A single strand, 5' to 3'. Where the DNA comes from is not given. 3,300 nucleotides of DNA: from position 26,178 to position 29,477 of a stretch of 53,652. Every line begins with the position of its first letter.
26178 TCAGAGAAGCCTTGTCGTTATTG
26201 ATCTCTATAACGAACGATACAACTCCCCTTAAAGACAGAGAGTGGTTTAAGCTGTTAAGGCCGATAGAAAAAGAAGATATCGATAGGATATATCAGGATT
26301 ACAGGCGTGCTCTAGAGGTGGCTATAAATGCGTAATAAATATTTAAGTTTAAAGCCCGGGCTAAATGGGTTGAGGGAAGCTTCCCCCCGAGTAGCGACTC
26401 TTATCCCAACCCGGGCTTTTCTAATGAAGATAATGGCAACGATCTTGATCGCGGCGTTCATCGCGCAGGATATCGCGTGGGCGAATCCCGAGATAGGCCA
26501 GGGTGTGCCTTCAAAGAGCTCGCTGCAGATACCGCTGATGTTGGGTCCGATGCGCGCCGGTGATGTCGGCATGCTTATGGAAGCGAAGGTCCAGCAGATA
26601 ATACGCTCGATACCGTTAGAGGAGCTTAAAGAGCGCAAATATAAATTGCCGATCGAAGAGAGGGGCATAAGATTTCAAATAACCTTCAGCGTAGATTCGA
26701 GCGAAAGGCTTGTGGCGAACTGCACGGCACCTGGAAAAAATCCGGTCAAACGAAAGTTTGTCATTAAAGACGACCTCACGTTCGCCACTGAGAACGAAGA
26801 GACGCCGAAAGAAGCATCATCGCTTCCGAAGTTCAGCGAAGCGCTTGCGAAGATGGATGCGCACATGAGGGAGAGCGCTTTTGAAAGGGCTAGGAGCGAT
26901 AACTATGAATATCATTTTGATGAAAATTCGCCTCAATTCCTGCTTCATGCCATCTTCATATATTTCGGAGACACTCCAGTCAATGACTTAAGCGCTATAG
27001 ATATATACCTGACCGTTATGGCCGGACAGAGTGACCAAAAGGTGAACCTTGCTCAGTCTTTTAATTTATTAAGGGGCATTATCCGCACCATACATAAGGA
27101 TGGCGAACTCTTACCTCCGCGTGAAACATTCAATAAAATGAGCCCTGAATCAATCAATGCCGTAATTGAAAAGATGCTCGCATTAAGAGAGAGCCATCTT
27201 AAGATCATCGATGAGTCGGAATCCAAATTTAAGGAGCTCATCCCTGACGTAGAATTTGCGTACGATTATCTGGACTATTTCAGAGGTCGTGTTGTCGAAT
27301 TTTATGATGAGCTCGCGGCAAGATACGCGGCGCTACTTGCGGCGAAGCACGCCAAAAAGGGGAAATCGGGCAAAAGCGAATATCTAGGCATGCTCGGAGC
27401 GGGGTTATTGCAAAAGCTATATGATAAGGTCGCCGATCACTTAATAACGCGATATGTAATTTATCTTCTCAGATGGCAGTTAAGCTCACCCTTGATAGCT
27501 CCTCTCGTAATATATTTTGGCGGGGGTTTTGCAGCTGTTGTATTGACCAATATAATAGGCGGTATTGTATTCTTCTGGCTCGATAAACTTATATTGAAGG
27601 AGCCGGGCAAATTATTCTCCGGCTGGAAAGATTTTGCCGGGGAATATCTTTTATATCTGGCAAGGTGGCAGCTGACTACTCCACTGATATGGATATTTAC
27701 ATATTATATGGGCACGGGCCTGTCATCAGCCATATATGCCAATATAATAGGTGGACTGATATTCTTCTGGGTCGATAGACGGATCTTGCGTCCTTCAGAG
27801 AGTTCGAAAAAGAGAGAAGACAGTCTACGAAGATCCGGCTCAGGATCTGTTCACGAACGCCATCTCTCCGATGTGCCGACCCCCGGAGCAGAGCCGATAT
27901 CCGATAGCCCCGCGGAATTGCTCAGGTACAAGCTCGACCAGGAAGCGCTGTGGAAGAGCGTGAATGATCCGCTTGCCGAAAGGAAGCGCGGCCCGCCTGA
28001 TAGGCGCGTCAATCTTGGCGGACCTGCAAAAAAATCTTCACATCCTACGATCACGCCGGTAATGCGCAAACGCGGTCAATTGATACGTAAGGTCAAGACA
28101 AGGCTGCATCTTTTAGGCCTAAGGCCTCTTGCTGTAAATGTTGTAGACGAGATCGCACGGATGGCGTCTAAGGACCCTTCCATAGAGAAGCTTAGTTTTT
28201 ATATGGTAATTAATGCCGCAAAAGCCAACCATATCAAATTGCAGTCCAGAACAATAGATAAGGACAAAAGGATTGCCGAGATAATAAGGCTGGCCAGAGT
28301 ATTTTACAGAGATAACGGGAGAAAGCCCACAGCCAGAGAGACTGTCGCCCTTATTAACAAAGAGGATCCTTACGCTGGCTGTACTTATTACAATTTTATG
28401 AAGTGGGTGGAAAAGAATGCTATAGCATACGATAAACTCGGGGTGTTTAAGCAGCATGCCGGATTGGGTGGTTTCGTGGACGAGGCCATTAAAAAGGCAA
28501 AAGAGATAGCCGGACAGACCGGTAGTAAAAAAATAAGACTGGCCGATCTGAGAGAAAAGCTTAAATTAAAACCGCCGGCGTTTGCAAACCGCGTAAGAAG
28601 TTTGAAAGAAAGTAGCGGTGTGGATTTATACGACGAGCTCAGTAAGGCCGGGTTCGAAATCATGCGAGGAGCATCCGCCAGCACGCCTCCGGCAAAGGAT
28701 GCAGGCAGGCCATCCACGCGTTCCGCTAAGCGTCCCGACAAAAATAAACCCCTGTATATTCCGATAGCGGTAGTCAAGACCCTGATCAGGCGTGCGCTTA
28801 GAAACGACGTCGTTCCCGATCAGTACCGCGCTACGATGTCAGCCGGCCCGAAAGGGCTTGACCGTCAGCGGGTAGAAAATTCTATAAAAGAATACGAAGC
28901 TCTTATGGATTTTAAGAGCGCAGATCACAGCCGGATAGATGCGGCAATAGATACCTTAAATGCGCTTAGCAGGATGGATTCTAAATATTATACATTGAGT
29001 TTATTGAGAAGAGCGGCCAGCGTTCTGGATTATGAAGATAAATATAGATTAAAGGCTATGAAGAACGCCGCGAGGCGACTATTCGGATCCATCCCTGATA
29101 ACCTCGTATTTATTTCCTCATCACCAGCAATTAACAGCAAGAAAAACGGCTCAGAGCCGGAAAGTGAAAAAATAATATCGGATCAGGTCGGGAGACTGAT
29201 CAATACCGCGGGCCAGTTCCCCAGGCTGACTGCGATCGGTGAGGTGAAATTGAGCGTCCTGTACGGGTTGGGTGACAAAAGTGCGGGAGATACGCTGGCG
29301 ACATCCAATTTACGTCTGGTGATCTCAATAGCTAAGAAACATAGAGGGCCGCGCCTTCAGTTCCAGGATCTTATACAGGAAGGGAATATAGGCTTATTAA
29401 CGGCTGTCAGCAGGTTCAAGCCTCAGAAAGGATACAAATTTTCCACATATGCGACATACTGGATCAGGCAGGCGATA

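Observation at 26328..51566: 8,412-codon ORF that concatenates cytoplasmic-type enzymes and transcription factors in one frame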

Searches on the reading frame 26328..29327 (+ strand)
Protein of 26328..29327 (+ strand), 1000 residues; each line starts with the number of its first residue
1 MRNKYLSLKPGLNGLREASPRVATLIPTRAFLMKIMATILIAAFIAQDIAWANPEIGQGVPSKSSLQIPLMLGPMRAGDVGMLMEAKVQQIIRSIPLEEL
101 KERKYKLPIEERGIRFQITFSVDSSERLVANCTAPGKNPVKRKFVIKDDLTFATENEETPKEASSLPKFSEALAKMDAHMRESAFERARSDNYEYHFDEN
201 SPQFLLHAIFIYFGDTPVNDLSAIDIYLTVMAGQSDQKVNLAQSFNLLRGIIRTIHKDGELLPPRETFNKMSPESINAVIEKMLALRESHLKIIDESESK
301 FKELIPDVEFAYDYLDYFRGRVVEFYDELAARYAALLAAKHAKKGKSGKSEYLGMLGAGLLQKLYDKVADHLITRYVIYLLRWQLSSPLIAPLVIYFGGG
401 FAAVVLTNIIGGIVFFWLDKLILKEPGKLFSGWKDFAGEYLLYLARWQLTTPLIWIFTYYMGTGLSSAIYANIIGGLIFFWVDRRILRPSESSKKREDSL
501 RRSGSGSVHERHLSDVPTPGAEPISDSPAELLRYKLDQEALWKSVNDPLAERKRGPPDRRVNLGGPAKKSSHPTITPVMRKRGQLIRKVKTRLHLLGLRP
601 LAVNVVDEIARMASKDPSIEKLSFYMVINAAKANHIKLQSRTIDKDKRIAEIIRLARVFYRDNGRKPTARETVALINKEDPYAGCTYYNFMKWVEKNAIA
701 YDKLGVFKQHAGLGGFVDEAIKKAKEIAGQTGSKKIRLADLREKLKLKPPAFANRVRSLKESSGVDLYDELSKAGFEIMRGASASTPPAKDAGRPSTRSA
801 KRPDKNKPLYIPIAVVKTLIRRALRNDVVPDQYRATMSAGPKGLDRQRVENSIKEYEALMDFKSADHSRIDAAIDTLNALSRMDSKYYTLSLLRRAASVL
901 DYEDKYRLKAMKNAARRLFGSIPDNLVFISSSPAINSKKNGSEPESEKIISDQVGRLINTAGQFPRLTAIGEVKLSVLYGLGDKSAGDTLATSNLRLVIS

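Call 11: search_protein_families(library=pfam, proteins=[window:26328-29327:+], max_evalue=0.1)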
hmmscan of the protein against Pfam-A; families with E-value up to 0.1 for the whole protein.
window:26328-29327:+ (1000 aa): 0 families

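Call 43: search_protein_families(library=ncbifam, proteins=[window:26328-29327:+], max_evalue=0.001)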
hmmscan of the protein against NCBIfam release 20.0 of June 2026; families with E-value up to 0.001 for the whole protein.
window:26328-29327:+ (1000 aa): 0 families

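Call 102: search_protein_families(library=padloc, proteins=[window:26328-29327:+], max_evalue=0.00001)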
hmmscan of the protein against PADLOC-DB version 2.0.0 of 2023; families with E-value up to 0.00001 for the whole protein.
window:26328-29327:+ (1000 aa): 0 families

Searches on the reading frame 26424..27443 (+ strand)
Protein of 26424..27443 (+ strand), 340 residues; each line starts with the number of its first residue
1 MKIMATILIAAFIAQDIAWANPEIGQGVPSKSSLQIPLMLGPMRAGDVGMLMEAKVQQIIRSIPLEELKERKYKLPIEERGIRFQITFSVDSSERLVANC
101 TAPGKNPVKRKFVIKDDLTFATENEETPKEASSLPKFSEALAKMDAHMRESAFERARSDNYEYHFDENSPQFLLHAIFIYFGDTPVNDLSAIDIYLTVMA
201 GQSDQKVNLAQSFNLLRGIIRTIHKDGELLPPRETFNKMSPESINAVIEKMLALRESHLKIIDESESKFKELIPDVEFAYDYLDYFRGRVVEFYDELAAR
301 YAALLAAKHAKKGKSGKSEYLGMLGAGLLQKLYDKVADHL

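Call 89: predict_structure(alignment_id=A5)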
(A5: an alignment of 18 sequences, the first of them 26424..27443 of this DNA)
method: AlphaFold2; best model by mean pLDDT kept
length: 340 residues; sequences in the alignment: 18
mean_pLDDT: 80.5   pTM: 0.56
mean pLDDT of the five models: 80.5, 80.1, 78.7, 76.2, 76.1
residues with pLDDT >= 90: 155; 70-90: 96; 50-70: 60; < 50: 29
segments of 3 or more residues with pLDDT < 50: 27-41, 125-132, 338-340
pLDDT, mean of each block of 10 residues (from residue 1): 55 62 52 39 68 93 94 92 93 95 84 92 54 67 85 94 94 97 85 76 73 87 92 95 96 95 90 84 91 96 93 68 57 53
secondary structure, 60 per line:
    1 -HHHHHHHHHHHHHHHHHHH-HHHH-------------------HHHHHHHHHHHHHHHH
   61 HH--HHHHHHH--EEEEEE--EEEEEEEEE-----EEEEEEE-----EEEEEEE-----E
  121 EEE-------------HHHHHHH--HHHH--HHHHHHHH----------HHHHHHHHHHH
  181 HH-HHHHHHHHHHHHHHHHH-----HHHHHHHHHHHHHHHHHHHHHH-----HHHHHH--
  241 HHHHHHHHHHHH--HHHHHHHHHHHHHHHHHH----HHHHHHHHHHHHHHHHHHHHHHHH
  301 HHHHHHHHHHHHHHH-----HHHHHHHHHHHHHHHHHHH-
elements in order: H2-20 H22-25 H45-62 H65-71 E74-79 E82-90 E96-102 E108-114 E120-123 H137-143 H146-149 H152-159 H170-182 H184-200 H206-227 H233-238 H241-252 H255-272 H277-315 H321-339

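Call 92: fold_search(model_id=the predicted structure, library=pdb)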
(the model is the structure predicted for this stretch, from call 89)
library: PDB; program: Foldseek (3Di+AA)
matches with E <= 10: 420; with E <= 0.001: 0
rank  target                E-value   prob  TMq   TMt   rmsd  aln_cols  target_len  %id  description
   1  6qpq_A                7.5e-02  0.13  0.11  0.10  24.5       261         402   12  The structure of the cohesin head module elucidates the mechanism of ring opening (released 2020-02-05)
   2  7w1m_A                2.2e-01  0.14  0.13  0.11  24.8       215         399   14  Cryo-EM structure of human cohesin-CTCF-DNA complex (released 2023-05-31)
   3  6yuf_A                2.2e-01  0.10  0.12  0.11  24.5       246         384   15  Cohesin complex with loader gripping DNA (released 2020-08-19)
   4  6qpq_C                2.4e-01  0.09  0.11  0.10  23.6       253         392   11  The structure of the cohesin head module elucidates the mechanism of ring opening (released 2020-02-05)
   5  8v8v_D                2.5e-01  0.08  0.10  0.12  31.6       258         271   12  PI3Ka H1047R co-crystal structure with inhibitor in cryptic pocket near H1047R (compound 7). (released 2024-03-20)
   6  7tz7_B                2.7e-01  0.08  0.10  0.13  32.9       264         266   13  PI3K alpha in complex with an inhibitor (released 2022-05-18)
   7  4waf_B                3.0e-01  0.08  0.11  0.14  33.3       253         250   16  Crystal Structure of a novel tetrahydropyrazolo[1,5-a]pyrazine in an engineered PI3K alpha (released 2014-12-31)
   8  8xpo_L                3.3e-01  0.12  0.14  0.04  21.5       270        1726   11  Cryo-EM structure of Lassa virus RdRP elongation complex with the NTP form of compound HNC-1664 bound in the active si (released 2024-12-04)
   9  5hzj_A                3.3e-01  0.07  0.12  0.09  25.4       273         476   11  Crystal structure of photoinhibitable Intersectin1 containing wildtype LOV2 domain (released 2016-12-21)
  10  5ukj_B                3.5e-01  0.06  0.10  0.13  31.2       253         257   15  The co-structure of N,N-dimethyl-4-[(6R)-6-methyl-5-(1H-pyrrolo[2,3- b]pyridin-4-yl)-4,5,6,7-tetrahydropyrazolo[1,5- a (released 2017-05-10)
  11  3euh_B                4.0e-01  0.21  0.20  0.21  26.1       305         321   11  Crystal Structure of the MukE-MukF Complex (released 2009-01-20)
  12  8tsc_B                4.0e-01  0.08  0.12  0.15  33.5       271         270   12  Human PI3K p85alpha/p110alpha H1047R bound to compound 3 (released 2023-11-22)
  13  7tve_D                4.0e-01  0.07  0.12  0.11  30.5       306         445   11  ATP and DNA bound SMC5/6 core complex (released 2022-06-22)
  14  8ilv_B                4.7e-01  0.11  0.14  0.18  33.6       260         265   13  Cryo-EM structure of PI3Kalpha in complex with compound 18 (released 2023-09-06)
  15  4f01_A                5.2e-01  0.20  0.15  0.21  21.9       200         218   12  Crystal structure of an artificial dimeric DnaK complex (released 2013-04-17)
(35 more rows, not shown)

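Call 115: search_solved_structures(query=A5, max_evalue=1)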
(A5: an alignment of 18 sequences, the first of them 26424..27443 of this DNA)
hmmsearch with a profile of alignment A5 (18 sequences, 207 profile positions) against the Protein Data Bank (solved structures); distinct sequences matched with E-value up to 1: 7.
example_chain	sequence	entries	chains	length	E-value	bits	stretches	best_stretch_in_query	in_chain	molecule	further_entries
6nyr_A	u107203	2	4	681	0.094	15.6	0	119-164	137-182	Crov588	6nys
9m3i_D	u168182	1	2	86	0.26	14.1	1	94-155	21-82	E3 ubiquitin-protein ligase BRE1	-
9k4q_A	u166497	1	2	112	0.26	14.1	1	27-115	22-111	C2-Zn1-HEHE-2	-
2n41_A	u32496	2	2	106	0.28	14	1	28-73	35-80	OR34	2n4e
3mkr_A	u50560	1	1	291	0.65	12.8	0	30-84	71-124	Coatomer subunit epsilon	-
5a1v_Q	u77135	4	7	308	0.8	12.5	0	29-84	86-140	COATOMER SUBUNIT EPSILON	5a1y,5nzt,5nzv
4l8i_A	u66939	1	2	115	0.82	12.5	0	146-199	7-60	RSV epitope scaffold FFL_005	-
